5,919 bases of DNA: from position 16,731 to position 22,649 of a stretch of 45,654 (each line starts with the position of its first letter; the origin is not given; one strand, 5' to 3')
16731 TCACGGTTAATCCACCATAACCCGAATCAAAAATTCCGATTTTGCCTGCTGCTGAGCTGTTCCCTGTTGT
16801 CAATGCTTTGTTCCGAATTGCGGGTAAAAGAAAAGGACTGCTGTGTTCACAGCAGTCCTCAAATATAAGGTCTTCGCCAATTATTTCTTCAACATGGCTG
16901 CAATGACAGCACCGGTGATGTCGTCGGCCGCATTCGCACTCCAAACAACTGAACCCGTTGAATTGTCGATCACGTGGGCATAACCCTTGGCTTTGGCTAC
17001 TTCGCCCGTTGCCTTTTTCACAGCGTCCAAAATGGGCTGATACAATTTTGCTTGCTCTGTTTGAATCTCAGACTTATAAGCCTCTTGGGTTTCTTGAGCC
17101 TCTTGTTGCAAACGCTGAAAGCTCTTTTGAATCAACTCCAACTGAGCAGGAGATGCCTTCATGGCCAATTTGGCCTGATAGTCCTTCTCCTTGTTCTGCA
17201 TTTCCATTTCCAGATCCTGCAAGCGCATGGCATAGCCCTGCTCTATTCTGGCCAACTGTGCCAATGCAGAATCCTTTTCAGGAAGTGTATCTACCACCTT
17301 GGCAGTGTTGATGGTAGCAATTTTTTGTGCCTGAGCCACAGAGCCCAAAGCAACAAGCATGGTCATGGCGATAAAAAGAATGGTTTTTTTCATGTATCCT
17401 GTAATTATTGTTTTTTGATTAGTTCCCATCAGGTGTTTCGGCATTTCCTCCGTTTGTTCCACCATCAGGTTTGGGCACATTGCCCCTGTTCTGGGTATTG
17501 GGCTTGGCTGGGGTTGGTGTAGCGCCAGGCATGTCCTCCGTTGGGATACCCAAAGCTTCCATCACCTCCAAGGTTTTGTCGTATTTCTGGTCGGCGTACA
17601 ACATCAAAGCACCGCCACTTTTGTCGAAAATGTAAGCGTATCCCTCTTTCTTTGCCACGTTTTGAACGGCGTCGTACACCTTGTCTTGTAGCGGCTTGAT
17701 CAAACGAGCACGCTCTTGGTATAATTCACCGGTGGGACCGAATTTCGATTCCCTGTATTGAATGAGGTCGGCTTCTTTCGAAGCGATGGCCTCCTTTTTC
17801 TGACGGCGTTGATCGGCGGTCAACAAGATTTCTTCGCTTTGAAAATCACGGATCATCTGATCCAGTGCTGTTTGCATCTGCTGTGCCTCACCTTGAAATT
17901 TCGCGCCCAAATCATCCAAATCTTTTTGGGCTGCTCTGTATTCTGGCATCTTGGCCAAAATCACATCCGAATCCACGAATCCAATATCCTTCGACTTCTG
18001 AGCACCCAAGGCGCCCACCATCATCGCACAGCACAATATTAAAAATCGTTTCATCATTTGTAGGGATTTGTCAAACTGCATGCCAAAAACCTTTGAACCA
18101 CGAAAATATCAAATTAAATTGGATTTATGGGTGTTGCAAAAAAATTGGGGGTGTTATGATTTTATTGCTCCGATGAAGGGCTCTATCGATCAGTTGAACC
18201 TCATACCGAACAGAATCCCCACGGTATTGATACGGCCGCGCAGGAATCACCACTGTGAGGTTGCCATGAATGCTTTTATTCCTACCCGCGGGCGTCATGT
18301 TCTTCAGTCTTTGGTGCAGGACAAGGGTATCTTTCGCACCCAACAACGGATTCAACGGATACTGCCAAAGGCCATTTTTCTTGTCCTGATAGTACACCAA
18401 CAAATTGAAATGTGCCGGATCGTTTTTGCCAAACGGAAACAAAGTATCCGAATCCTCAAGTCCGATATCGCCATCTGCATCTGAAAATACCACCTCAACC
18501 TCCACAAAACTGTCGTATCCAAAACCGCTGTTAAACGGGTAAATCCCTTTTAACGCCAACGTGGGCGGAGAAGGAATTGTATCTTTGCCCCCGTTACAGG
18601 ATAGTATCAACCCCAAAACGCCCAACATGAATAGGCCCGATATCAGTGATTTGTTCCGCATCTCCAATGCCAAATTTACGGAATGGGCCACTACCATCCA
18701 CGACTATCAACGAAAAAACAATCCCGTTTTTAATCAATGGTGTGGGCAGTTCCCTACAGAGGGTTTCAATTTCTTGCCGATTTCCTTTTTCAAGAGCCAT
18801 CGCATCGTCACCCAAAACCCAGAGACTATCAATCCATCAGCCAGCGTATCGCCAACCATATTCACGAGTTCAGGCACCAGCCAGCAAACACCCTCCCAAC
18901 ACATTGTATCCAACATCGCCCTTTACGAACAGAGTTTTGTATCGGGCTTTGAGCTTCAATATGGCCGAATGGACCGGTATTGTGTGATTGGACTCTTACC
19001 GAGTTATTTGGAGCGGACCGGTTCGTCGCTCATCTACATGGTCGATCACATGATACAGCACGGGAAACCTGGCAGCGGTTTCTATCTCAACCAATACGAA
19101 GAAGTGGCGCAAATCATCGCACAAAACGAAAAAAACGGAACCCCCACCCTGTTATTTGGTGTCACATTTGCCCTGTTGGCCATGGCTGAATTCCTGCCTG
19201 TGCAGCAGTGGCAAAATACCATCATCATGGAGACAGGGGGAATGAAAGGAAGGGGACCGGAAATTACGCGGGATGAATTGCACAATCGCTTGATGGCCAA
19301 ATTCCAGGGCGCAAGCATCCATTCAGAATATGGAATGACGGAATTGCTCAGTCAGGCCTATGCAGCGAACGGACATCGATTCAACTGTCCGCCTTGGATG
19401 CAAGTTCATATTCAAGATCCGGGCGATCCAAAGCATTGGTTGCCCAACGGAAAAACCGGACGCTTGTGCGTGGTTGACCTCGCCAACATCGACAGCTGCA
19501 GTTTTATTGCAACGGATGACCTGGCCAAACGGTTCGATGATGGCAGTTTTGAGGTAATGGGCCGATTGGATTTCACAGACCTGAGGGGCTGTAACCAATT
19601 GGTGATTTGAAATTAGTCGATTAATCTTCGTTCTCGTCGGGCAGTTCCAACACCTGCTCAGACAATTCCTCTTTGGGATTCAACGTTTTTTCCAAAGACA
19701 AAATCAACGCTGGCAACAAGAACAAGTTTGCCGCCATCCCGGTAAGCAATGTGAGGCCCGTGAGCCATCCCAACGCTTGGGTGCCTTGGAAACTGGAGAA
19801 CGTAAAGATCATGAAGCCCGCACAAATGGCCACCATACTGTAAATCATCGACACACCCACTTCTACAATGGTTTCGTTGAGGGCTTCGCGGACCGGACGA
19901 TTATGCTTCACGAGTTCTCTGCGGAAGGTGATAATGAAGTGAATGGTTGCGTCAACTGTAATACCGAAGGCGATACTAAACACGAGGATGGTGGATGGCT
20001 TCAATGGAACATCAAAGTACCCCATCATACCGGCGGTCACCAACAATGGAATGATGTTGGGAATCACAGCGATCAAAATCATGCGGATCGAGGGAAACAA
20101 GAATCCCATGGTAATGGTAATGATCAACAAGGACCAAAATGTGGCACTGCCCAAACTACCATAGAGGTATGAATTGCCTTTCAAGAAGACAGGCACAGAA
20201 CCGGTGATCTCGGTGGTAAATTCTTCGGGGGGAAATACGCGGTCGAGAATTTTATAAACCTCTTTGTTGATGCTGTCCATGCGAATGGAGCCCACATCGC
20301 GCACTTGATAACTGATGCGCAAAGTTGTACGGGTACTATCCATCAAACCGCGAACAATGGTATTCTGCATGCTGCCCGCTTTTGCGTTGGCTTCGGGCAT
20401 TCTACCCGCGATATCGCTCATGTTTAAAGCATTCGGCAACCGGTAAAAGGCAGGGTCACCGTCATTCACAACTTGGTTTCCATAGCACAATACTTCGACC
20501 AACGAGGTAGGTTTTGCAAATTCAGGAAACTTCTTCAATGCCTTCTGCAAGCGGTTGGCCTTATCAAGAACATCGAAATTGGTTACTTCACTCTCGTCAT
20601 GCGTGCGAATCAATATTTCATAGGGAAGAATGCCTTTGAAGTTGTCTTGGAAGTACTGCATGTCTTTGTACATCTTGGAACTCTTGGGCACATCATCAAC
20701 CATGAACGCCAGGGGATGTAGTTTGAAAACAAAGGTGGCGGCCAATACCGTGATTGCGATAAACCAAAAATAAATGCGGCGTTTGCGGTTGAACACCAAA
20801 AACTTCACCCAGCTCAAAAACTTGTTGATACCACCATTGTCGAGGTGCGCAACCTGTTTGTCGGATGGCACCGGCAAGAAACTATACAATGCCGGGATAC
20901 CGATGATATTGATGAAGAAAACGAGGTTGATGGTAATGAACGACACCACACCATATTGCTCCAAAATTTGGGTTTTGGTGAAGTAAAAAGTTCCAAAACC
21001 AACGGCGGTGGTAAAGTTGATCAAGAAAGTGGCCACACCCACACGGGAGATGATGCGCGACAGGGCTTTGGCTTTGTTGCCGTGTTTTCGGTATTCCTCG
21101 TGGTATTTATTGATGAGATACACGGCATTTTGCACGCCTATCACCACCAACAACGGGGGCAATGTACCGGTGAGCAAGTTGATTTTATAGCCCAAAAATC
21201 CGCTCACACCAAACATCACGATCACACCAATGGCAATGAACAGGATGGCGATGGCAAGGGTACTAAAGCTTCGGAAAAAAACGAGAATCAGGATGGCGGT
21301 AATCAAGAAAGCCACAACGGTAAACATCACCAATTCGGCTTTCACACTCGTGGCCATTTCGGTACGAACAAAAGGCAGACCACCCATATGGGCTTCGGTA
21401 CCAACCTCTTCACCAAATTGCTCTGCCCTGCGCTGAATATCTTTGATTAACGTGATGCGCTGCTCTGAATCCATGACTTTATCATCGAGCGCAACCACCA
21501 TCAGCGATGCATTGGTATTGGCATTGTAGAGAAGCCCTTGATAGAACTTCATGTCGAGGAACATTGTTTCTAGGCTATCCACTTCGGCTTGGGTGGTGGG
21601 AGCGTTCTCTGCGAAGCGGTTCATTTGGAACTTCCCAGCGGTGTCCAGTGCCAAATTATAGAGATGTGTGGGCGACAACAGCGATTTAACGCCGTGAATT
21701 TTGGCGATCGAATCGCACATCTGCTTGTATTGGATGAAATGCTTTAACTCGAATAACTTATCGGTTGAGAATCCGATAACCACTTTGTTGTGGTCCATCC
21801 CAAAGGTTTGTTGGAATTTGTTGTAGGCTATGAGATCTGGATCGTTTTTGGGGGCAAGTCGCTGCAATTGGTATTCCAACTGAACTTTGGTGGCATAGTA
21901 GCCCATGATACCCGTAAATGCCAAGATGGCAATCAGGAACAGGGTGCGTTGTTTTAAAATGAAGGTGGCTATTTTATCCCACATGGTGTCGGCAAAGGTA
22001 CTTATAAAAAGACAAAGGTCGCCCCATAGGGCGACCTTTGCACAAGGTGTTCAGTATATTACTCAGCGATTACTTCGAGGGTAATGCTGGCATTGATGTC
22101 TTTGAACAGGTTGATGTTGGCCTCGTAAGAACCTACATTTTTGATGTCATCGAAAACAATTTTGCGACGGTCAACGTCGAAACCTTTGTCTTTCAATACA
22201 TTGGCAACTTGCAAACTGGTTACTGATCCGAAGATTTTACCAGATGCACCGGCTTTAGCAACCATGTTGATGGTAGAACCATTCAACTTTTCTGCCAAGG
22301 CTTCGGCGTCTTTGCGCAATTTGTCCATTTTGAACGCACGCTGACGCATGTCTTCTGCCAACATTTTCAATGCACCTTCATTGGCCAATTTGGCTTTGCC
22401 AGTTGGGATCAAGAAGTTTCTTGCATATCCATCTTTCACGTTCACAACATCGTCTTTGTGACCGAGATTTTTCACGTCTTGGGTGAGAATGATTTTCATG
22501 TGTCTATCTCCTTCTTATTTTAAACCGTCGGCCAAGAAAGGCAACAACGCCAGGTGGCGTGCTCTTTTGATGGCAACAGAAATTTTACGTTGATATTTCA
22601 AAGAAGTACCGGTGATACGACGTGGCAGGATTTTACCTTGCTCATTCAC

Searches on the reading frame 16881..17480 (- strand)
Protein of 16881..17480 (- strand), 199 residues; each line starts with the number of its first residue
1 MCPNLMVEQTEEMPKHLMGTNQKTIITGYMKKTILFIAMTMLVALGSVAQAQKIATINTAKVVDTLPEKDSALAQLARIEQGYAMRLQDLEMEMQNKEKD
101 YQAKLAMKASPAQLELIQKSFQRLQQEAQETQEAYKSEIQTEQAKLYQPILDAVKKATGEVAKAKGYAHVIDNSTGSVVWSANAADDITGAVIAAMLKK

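Call 42: search_protein_families(library=ncbifam, proteins=[window:16881-17480:-], max_evalue=0.00001)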
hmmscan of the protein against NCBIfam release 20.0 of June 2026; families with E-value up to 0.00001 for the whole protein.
window:16881-17480:- (199 aa): 1 family
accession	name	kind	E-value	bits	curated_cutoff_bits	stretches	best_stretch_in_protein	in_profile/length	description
NF008047.0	PRK10780.1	equivalog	2.1e-12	47.4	237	1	30-193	1-161/165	molecular chaperone Skp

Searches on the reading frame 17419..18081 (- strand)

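Call 42: search_protein_families(library=ncbifam, proteins=[window:17419-18081:-], max_evalue=0.00001)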
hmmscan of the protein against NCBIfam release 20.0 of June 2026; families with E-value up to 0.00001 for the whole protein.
window:17419-18081:- (220 aa): 1 family
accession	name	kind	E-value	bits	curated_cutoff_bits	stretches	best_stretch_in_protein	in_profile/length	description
NF008047.0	PRK10780.1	equivalog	9.7e-06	25.7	237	0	11-174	2-161/165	molecular chaperone Skp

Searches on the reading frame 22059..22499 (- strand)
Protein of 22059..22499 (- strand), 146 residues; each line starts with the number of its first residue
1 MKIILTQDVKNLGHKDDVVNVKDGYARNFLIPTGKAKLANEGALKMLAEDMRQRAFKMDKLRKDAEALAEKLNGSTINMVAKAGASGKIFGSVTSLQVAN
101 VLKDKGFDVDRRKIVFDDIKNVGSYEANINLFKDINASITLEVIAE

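Call 8: search_protein_families(library=pfam, proteins=[window:22059-22499:-], max_evalue=0.001)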
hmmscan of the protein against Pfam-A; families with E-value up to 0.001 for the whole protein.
window:22059-22499:- (146 aa): 2 families
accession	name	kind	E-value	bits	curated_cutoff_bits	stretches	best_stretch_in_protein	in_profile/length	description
PF03948.19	Ribosomal_L9_C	-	7.1e-25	87.7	23.2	1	64-144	2-85/86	Ribosomal protein L9, C-terminal domain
PF01281.25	Ribosomal_L9_N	-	4.2e-24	84.3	20.7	1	1-47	1-47/47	Ribosomal protein L9, N-terminal domain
